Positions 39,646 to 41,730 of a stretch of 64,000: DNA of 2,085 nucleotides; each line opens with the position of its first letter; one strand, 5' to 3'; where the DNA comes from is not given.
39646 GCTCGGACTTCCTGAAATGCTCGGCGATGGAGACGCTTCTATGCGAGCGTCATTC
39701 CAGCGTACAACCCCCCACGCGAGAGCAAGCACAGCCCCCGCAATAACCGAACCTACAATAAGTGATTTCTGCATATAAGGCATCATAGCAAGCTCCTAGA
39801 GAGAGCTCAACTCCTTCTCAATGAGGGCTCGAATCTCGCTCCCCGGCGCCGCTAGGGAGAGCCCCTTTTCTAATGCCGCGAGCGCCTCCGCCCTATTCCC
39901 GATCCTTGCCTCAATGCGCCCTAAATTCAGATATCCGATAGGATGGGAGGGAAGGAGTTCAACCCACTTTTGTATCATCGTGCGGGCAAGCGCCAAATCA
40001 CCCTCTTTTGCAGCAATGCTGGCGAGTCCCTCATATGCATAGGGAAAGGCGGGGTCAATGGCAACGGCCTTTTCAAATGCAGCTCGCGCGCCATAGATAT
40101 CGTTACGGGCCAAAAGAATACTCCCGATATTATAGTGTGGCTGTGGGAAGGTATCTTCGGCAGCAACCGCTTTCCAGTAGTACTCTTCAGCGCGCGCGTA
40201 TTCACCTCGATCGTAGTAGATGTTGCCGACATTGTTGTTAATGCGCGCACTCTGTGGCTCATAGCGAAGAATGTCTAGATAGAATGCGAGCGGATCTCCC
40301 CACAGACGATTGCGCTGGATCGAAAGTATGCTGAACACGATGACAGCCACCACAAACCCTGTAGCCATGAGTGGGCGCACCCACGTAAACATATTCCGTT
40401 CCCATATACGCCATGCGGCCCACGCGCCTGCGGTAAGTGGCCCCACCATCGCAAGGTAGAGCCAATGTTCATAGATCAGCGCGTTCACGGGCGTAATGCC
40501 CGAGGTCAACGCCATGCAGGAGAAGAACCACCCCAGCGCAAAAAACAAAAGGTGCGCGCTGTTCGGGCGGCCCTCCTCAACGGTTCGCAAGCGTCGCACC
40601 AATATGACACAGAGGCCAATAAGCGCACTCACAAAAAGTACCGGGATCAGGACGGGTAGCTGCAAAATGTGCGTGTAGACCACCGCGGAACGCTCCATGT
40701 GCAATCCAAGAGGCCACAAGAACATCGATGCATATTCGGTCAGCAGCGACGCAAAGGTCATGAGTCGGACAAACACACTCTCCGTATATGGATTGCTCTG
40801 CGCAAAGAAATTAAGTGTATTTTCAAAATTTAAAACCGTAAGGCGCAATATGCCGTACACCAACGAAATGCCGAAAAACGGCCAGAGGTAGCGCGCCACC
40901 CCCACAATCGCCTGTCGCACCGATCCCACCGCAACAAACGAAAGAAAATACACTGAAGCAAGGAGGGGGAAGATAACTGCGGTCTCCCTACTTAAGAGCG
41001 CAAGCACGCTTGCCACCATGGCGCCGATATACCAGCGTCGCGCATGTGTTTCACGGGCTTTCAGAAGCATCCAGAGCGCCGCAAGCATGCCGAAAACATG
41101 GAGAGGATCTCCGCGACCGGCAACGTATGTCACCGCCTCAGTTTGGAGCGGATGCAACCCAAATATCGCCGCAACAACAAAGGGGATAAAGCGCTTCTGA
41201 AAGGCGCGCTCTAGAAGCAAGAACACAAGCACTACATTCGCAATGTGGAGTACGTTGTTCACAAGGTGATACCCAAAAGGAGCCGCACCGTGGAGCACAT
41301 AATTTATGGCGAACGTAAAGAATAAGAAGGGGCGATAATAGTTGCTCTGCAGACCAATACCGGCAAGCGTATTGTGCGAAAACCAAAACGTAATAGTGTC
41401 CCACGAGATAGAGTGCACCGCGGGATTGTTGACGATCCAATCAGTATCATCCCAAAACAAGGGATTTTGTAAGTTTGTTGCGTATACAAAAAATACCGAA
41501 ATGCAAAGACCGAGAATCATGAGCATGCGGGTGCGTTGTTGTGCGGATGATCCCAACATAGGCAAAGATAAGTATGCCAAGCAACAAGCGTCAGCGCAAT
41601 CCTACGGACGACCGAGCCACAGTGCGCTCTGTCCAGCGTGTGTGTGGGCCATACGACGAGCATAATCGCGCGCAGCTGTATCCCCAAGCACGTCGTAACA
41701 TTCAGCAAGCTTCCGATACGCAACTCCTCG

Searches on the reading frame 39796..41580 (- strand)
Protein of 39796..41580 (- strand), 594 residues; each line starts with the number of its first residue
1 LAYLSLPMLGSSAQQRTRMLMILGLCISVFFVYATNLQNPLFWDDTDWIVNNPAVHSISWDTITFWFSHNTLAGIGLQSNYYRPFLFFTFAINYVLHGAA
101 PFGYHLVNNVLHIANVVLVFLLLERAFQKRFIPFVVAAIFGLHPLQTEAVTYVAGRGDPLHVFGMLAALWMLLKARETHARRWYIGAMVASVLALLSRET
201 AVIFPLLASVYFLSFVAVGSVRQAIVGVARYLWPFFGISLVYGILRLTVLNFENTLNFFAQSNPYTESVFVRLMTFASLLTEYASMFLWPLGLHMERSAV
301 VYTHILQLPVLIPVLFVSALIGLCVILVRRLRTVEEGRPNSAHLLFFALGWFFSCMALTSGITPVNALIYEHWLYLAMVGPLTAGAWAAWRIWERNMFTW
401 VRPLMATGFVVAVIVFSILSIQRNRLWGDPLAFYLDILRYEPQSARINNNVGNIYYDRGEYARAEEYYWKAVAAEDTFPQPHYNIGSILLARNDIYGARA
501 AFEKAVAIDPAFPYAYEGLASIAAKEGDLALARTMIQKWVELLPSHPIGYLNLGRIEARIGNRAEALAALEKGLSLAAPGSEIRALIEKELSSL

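Call 12: search_protein_families(library=pfam, proteins=[window:39796-41580:-], max_evalue=0.001)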
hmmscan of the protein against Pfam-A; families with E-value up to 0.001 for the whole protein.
window:39796-41580:- (594 aa): 14 families
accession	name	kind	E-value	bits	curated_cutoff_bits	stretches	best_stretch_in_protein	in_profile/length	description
PF07719.23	TPR_2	-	1.7e-14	53.1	27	0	481-511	3-33/34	Tetratricopeptide repeat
PF13181.12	TPR_8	-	4.7e-14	51.7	25.7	0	482-511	4-33/34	Tetratricopeptide repeat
PF13431.12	TPR_17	-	2e-13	49.9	24.4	0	501-533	1-33/34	Tetratricopeptide repeat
PF00515.34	TPR_1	-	4.1e-13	49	27.8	1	447-472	3-28/34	Tetratricopeptide repeat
PF13432.12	TPR_16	-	1.3e-10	41.9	32.7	1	483-547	1-65/65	Tetratricopeptide repeat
PF13428.12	TPR_14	-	6.9e-10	39.1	23.5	0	483-521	5-43/44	Tetratricopeptide repeat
PF13374.12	TPR_10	-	7.9e-10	38.9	27.5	1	449-473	6-30/42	Tetratricopeptide repeat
PF13424.12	TPR_12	-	2.8e-09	37.5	30.1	0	515-577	5-75/77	Tetratricopeptide repeat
PF14559.12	TPR_19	-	8.8e-08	32.8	25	1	489-544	1-56/68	Tetratricopeptide repeat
PF13414.12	TPR_11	-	2.6e-07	30.7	26.8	2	452-489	1-38/42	TPR repeat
PF13371.12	TPR_9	-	2.2e-06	28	35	0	521-587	3-68/73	Tetratricopeptide repeat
PF13231.12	PMT_2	-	8.4e-06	26.5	26.1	1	84-215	4-132/160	Dolichyl-phosphate-mannose-protein mannosyltransferase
PF23914.1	TPR_CcmH_CycH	-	9.7e-05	22.7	42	0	485-541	56-115/158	Cytochrome c-type biogenesis protein H TPR domain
PF07721.20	TPR_4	-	0.00081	20.2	27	0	550-571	4-25/26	Tetratricopeptide repeat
